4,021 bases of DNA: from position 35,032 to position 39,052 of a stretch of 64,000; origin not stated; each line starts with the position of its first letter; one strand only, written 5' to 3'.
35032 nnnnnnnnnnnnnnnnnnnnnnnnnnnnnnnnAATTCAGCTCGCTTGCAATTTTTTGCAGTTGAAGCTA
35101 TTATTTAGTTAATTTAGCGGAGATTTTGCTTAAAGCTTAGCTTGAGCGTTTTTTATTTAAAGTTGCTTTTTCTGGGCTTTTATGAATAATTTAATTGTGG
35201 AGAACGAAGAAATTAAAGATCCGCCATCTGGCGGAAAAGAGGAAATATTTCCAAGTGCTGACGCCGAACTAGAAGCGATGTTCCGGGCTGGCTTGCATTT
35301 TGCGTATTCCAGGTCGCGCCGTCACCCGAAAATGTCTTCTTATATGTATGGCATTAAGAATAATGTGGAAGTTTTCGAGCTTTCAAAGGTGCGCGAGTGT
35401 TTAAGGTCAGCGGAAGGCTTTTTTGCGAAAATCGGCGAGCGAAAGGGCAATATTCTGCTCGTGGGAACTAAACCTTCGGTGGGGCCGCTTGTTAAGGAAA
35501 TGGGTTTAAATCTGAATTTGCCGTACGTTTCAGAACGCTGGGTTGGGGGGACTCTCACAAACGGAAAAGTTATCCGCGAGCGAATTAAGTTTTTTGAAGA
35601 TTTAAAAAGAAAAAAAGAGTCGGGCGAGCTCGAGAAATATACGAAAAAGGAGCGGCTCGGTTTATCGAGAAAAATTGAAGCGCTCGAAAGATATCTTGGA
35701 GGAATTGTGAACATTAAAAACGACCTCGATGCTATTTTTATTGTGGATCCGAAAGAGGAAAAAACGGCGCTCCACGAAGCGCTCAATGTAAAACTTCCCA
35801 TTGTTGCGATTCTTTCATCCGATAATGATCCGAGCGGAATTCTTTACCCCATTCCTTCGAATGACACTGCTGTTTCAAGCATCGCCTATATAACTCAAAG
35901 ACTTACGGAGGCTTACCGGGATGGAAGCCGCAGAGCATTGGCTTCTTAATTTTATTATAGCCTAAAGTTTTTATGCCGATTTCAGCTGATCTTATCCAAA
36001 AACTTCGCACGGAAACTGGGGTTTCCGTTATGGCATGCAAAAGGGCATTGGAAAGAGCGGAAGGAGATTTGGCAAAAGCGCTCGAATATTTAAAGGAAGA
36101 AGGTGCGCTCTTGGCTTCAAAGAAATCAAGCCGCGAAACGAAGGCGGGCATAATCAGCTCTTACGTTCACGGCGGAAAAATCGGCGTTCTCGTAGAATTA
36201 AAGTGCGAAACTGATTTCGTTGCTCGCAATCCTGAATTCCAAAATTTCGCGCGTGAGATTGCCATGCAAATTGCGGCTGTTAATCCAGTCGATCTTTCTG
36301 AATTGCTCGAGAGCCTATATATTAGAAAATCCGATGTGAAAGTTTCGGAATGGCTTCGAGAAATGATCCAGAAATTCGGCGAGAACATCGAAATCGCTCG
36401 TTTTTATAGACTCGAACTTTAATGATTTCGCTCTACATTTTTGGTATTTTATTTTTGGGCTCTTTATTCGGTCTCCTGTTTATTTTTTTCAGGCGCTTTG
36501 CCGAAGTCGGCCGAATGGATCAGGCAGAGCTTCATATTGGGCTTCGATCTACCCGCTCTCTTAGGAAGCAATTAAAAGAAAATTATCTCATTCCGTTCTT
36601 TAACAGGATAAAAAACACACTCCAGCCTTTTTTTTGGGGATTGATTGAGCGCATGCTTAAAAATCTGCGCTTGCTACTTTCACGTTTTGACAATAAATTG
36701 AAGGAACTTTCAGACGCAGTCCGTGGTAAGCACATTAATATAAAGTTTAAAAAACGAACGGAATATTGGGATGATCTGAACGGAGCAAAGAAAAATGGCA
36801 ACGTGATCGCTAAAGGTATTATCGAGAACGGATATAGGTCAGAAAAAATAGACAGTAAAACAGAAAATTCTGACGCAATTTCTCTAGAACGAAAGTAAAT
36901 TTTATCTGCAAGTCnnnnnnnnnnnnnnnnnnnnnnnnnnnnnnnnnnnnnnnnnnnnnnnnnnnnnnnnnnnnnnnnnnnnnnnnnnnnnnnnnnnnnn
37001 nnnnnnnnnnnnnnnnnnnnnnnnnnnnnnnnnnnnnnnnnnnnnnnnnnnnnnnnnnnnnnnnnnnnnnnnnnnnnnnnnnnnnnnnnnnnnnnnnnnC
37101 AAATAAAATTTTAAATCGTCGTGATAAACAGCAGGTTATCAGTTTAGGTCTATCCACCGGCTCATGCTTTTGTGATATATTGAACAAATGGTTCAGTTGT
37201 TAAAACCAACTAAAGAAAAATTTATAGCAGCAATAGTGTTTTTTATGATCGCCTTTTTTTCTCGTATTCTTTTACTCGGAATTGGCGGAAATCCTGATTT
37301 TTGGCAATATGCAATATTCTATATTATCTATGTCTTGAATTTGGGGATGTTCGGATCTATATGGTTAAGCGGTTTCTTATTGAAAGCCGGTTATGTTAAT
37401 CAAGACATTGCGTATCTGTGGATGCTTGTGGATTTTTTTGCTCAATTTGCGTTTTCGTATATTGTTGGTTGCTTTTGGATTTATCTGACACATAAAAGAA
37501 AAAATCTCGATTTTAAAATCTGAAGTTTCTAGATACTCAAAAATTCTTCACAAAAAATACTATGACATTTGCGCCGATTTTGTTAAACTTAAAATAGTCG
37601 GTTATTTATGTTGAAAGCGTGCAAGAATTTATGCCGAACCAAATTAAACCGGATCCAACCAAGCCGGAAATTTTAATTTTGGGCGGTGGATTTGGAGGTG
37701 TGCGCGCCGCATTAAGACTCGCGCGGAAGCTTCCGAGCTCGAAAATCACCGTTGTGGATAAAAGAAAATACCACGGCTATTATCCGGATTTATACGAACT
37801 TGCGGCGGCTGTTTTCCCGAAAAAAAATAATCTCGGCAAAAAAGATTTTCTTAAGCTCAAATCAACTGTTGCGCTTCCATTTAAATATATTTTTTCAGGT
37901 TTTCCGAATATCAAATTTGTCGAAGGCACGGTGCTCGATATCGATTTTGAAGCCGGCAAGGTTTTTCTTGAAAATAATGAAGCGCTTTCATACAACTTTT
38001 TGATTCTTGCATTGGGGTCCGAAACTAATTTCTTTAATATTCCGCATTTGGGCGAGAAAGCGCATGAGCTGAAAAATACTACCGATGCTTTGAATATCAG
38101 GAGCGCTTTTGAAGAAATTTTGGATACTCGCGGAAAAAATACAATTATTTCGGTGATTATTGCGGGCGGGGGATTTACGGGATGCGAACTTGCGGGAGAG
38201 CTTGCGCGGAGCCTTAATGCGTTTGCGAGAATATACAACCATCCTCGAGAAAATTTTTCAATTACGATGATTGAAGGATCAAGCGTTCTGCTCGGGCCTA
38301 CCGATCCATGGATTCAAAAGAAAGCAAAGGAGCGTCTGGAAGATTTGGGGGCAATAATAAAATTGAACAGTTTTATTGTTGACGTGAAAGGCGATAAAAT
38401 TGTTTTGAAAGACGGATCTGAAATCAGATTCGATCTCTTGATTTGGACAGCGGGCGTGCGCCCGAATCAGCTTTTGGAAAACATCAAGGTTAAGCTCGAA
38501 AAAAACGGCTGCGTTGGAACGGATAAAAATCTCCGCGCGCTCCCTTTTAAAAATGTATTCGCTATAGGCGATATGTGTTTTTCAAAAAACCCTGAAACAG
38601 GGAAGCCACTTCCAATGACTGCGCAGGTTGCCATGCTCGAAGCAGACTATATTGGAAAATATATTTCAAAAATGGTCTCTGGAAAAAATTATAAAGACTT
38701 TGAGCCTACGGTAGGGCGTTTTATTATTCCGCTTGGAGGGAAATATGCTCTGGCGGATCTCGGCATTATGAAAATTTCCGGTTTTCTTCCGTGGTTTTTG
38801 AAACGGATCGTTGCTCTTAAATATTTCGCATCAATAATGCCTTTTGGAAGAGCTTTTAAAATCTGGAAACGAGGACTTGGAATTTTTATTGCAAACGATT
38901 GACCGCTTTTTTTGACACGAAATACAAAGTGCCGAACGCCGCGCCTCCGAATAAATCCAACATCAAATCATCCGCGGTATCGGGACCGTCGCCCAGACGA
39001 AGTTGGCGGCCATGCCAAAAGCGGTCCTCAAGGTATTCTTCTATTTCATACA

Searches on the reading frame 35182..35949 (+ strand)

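Call 77: search_protein_families(library=pfam, proteins=[window:35182-35949:+], max_evalue=0.0001)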
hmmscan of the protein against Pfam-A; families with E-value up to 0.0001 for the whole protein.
window:35182-35949:+ (255 aa): 1 family
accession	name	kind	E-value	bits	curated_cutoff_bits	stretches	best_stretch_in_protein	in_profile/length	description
PF00318.25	Ribosomal_S2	-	4.9e-58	196.4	26.1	1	33-248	1-216/216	Ribosomal protein S2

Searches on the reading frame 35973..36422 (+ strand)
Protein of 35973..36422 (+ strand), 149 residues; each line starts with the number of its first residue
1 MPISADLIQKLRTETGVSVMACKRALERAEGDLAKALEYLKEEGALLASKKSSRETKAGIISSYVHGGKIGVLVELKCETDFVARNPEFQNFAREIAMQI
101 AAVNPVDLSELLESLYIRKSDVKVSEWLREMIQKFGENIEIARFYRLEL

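Call 77: search_protein_families(library=pfam, proteins=[window:35973-36422:+], max_evalue=0.0001)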
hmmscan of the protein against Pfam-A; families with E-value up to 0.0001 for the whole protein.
window:35973-36422:+ (149 aa): 2 families
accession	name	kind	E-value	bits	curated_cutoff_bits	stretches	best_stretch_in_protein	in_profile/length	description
PF00889.24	EF_TS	-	1.4e-21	77.5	27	1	71-148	1-76/204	Elongation factor TS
PF25025.1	EF-Ts_N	-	6.3e-08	32.9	33.2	1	7-43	16-53/60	Elongation factor Ts, mitochondrial, N-terminal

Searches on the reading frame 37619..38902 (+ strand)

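Call 51: search_protein_families(library=pfam, proteins=[window:37619-38902:+], max_evalue=0.001)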
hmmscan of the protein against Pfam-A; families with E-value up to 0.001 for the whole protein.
window:37619-38902:+ (427 aa): 5 families
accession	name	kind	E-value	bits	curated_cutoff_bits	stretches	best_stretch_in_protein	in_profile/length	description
PF07992.20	Pyr_redox_2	-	5e-46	157.9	26.1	1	17-342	2-291/291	Pyridine nucleotide-disulphide oxidoreductase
PF00070.33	Pyr_redox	-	1.3e-08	35.7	22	1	178-260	1-70/82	Pyridine nucleotide-disulphide oxidoreductase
PF13454.12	NAD_binding_9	-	8.8e-07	29.5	21.8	0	20-53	2-36/155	FAD-NAD(P)-binding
PF01266.30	DAO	-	1.3e-05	25.4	27.9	0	18-49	2-31/353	FAD dependent oxidoreductase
PF13450.12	NAD_binding_8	-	0.00047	20.8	21.9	0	20-51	1-30/68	NAD(P)-binding Rossmann-like domain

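Call 68: search_protein_families(library=ncbifam, proteins=[window:37619-38902:+], max_evalue=0.001)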
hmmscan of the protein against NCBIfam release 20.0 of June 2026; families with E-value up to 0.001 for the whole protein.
window:37619-38902:+ (427 aa): 26 families (the best 25 are shown)
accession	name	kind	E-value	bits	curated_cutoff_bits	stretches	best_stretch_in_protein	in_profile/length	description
TIGR03169.1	Nterm_to_SelD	hypoth_equivalog_domain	2.7e-35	122.4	310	1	95-400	66-359/365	pyridine nucleotide-disulfide oxidoreductase family protein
TIGR03385.1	CoA_CoA_reduc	equivalog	7e-25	87.7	578.8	1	104-383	78-341/439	CoA-disulfide reductase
NF049943.1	SQR_III_seleno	exception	3.8e-16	58.9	525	1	17-359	2-322/406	type III sulfide quinone reductase, selenoprotein subtype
NF042949.2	3PPDioc_HcaD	equivalog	1.3e-15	57.1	450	1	17-326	3-282/386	3-phenylpropionate/cinnamic acid dioxygenase ferredoxin--NAD(+) reductase subunit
TIGR01350.1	lipoamide_DH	equivalog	2.9e-15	55.9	408.8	1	118-320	122-309/461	dihydrolipoyl dehydrogenase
NF046103.1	NOXase_Strep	equivalog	7.3e-15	54.9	600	1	101-319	74-280/442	H2O-forming NADH oxidase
NF007123.0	PRK09564.1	equivalog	5.6e-14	51.7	458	1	18-326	3-290/444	CoA-disulfide reductase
NF007286.0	PRK09754.1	equivalog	3.9e-13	49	447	1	104-327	80-283/400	phenylpropionate dioxygenase ferredoxin reductase subunit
NF003437.0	PRK04965.1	equivalog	1.1e-11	44.4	392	1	17-320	4-275/378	NADH:flavorubredoxin reductase NorW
NF010037.0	PRK13512.1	equivalog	2e-11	43.5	394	1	124-383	105-338/438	CoA-disulfide reductase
TIGR04369.1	fusion_not_SelD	hypoth_equivalog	2.4e-11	42.5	700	1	97-197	67-163/701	oxidoreductase/SelD-related fusion protein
NF005572.0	PRK07251.1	equivalog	6.8e-11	41.5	537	1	119-319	113-292/438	FAD-containing oxidoreductase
NF004945.0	PRK06292.2-3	equivalog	1.9e-09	37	494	1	116-320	121-305/457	dihydrolipoyl dehydrogenase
NF003585.0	PRK05249.1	equivalog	3.5e-09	35.8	465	1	174-319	174-312/464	Si-specific NAD(P)(+) transhydrogenase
NF045765.1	PhenlGlyoxDHPadH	equivalog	6.7e-09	35.1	475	1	100-330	74-287/416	NADH-dependent phenylglyoxylate dehydrogenase subunit epsilon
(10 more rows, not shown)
